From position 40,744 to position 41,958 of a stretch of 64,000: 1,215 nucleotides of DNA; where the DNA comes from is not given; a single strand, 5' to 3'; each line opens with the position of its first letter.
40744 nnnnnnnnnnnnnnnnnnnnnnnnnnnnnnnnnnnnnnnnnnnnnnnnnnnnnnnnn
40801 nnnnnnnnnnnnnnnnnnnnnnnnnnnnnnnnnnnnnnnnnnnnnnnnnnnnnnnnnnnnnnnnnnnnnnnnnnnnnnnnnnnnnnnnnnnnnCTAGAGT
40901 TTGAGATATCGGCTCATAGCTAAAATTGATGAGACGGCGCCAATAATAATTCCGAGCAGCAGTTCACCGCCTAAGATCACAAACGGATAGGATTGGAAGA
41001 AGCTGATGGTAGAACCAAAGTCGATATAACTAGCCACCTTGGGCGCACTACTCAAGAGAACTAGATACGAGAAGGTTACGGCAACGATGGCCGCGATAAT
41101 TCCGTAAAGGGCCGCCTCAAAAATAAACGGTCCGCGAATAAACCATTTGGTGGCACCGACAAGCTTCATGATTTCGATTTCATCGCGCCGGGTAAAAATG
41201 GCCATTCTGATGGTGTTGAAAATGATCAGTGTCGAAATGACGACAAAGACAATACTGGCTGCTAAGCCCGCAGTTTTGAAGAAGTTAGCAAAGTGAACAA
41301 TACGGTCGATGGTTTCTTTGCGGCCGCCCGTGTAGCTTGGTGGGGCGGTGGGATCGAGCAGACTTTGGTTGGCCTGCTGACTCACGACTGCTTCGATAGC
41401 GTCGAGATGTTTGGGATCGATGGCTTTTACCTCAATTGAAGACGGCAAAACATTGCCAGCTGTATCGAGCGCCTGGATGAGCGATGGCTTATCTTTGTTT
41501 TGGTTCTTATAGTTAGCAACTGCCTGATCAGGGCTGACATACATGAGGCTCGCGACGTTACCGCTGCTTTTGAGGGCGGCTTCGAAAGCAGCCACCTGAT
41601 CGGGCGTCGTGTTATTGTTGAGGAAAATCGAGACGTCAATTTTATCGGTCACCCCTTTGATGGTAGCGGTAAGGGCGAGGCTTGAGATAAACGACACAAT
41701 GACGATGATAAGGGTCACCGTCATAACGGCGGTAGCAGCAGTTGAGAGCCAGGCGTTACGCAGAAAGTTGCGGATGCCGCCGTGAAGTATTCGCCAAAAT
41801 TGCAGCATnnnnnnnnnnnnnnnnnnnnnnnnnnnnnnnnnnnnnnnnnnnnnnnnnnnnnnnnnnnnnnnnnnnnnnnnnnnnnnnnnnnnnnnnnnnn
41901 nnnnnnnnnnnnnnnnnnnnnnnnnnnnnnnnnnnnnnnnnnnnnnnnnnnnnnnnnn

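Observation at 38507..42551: FtsE-FtsX-PcsB-like (coiled-coil CHAP hydrolase) module followed by a decayed Ctp protease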

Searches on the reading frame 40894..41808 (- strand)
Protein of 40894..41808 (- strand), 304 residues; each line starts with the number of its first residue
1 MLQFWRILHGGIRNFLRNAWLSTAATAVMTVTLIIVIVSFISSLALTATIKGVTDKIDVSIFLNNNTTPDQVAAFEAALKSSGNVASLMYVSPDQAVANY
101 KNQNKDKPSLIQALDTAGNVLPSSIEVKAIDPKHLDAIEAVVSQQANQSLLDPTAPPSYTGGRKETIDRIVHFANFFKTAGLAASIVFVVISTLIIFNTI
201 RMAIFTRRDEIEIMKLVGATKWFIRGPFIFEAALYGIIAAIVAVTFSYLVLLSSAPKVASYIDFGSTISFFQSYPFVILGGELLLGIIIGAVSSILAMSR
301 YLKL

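Call 3: search_protein_families(library=pfam, proteins=[window:40894-41808:-], max_evalue=0.01)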
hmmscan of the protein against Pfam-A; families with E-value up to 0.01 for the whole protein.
window:40894-41808:- (304 aa): 2 families
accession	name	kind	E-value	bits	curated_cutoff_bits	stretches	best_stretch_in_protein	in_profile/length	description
PF02687.27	FtsX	-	2.4e-17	63.5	25.5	1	183-303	2-117/120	FtsX-like permease C-terminal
PF18075.7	FtsX_ECD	-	5.4e-17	62.6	23.5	1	58-145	2-90/96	FtsX extracellular domain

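Call 9: find_encoding_contigs(protein=window:40894-41808:-, flank=10000, max_places=6)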
Protein window:40894-41808:- (304 aa): 2 contigs read that carry it; 2 places shown.
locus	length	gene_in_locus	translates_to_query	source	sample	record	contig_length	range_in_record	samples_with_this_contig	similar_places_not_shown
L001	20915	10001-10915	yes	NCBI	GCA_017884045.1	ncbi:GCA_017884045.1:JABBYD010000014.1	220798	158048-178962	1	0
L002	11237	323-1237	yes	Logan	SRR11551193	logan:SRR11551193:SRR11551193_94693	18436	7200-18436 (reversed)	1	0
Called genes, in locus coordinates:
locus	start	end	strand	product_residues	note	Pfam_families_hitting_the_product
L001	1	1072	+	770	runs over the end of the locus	PF01751:Toprim, PF01131:Topoisom_bac, PF13368:Toprim_C_rpt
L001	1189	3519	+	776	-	PF00912:Transgly, PF00905:Transpeptidase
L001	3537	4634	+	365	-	PF03462:PCRF, PF00472:RF-1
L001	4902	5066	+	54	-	-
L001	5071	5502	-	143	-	-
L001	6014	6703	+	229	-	-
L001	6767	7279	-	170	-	-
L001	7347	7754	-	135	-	-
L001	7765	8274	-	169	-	-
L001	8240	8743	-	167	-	PF08447:PAS_3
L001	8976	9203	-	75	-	-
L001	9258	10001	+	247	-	PF00005:ABC_tran, PF00931:NB-ARC (faint), PF13304:AAA_21 (weak)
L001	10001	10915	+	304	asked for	PF18075:FtsX_ECD, PF02687:FtsX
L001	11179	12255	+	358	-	PF05257:CHAP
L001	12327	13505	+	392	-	-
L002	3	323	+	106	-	?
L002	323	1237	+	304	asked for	PF18075:FtsX_ECD, PF02687:FtsX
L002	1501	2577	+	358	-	PF05257:CHAP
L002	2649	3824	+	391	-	PF22694:CtpB_N-like (weak), PF00595:PDZ, PF13180:PDZ_2 (weak), PF17820:PDZ_6, PF03572:Peptidase_S41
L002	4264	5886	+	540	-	PF06418:CTP_synth_N, PF07722:Peptidase_C26 (faint), PF00117:GATase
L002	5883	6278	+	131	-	PF00072:Response_reg (weak)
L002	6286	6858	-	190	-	PF00293:NUDIX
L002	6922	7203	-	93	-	PF01016:Ribosomal_L27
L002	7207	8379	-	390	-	-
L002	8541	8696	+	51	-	-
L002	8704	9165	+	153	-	-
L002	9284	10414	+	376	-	PF03706:LPG_synthase_TM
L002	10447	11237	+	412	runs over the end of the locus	PF13742:tRNA_anti_2, PF01336:tRNA_anti-codon, PF02601:Exonuc_VII_L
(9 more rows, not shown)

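Call 20: search_solved_structures(query=L002:2649-3824:+, show_alignments=1, max_evalue=1e-10)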
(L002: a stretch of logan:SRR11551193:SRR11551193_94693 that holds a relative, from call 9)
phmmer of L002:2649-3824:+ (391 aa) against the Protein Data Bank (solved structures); distinct sequences matched with E-value up to 1e-10: 20.
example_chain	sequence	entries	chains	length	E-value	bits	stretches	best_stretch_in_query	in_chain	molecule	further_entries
7rpq_A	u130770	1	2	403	1.1e-67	232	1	51-368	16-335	Probable carboxyl-terminal protease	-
7rqh_A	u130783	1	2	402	2.8e-67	230.7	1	51-368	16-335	Probable carboxyl-terminal protease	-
8sxe_A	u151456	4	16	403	2.8e-67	230.7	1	51-368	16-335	Probable carboxyl-terminal protease | Carboxyl-terminal protease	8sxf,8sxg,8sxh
4c2c_A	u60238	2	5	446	1.2e-57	199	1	50-374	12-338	CARBOXY-TERMINAL PROCESSING PROTEASE CTPB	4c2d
4c2g_A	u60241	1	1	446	3.1e-57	197.7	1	50-374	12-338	CARBOXY-TERMINAL PROCESSING PROTEASE CTPB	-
9jr1_A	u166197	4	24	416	5.2e-57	196.9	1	48-379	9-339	Carboxyl-terminal protease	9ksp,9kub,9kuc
4c2e_A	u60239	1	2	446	5.8e-57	196.8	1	50-374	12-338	CARBOXY-TERMINAL PROCESSING PROTEASE CTPB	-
4c2f_A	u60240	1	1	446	8.1e-57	196.3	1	50-374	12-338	CARBOXY-TERMINAL PROCESSING PROTEASE CTPB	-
9ku0_A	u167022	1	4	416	1e-56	196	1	48-379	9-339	Carboxyl-terminal protease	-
4c2h_A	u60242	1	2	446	1.1e-56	195.8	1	50-374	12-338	CARBOXY-TERMINAL PROCESSING PROTEASE CTPB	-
9ku3_A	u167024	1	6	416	6.6e-55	190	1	48-379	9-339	Carboxyl-terminal protease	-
1fc7_A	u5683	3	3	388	1.7e-43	152.5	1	79-373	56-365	PHOTOSYSTEM II D1 PROTEASE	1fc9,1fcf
1fc6_A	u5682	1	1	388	4.1e-43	151.2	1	80-373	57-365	PHOTOSYSTEM II D1 PROTEASE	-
6vbb_A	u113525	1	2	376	6.4e-32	114.4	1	52-373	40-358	Peptidase S41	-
4ql6_A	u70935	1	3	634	2.4e-27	99.3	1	81-369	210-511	Carboxy-terminal processing protease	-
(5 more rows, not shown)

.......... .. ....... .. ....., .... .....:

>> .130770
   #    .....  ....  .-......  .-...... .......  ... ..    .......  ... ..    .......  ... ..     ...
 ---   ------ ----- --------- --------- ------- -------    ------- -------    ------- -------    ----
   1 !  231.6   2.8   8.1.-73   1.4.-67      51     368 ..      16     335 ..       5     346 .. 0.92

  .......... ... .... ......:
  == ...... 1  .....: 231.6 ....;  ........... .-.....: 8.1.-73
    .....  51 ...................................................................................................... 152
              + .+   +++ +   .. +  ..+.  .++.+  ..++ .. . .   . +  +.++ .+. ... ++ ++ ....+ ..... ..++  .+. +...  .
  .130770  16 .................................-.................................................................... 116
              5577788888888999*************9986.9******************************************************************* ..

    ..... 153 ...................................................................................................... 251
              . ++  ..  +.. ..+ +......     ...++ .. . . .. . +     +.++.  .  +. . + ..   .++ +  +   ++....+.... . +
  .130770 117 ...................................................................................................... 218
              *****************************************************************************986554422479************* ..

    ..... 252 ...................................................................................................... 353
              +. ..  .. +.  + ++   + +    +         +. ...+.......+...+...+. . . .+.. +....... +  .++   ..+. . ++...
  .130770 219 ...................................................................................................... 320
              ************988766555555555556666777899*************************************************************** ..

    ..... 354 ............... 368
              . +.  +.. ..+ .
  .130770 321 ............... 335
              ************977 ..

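Call 22: search_protein_families(library=ncbifam, proteins=[window:40894-41808:-, L002:2649-3824:+], max_evalue=0.00001)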
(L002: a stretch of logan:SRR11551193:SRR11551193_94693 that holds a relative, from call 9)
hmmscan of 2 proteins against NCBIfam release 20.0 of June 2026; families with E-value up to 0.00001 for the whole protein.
window:40894-41808:- (304 aa): 3 families
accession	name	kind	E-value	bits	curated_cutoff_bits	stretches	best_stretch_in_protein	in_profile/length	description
NF038347.1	FtsX_Gpos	exception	2.5e-59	201.1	225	1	3-303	3-296/296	permease-like cell division protein FtsX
TIGR00439.2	FtsX_Gneg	equivalog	1.4e-51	175.5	255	1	10-303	7-292/292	permease-like cell division protein FtsX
NF038346.1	FtsX_actino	exception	7.4e-37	127.4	250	1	13-303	10-307/308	permease-like cell division protein FtsX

L002:2649-3824:+ (391 aa): 11 families
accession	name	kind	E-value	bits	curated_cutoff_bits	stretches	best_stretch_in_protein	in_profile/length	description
TIGR00225.1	prc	subfamily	5.6e-97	324.8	218.6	1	66-380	8-325/335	C-terminal processing peptidase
NF052377.1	lmo1851_S41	exception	1.2e-92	311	725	1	43-371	42-370/468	lmo1851 family serine protease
NF045589.1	Cterm_S41_CtpB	exception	8.6e-90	301.3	633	1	80-383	89-396/416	carboxyl-terminal processing protease CtpB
TIGR03900.1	prc_long_Delta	hypoth_equivalog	9.7e-86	288.6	660.95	1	50-376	82-410/973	MXAN_5808 family serine peptidase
NF045590.1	Cterm_S41_CtpC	exception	9.1e-85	284.9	665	1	78-376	86-386/418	carboxyl-terminal processing protease CtpC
NF045588.1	Cterm_S41_CtpA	exception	5.2e-81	272.6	625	1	78-389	81-400/401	carboxyl-terminal processing protease CtpA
NF045591.1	Cterm_S41_CtpZ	exception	3.7e-69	233.4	525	1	78-390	81-397/403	carboxyl-terminal processing protease CtpZ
NF051464.1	tail_spec_CT441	exception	2.3e-47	162.1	700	1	81-369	220-526/645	tail-specific protease Tsp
NF008388.1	PRK11186.1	exception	1.1e-38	133.1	825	1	85-370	223-528/663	carboxy terminal-processing peptidase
NF058627.1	S41_Gfo1087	equivalog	2.8e-15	56.2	455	1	79-328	88-367/489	GFO_1087 family putative carboxy terminal peptidase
NF033424.1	chlamy_CPAF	equivalog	4.4e-13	48.7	250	1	291-381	458-551/564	protease-like activity factor CPAF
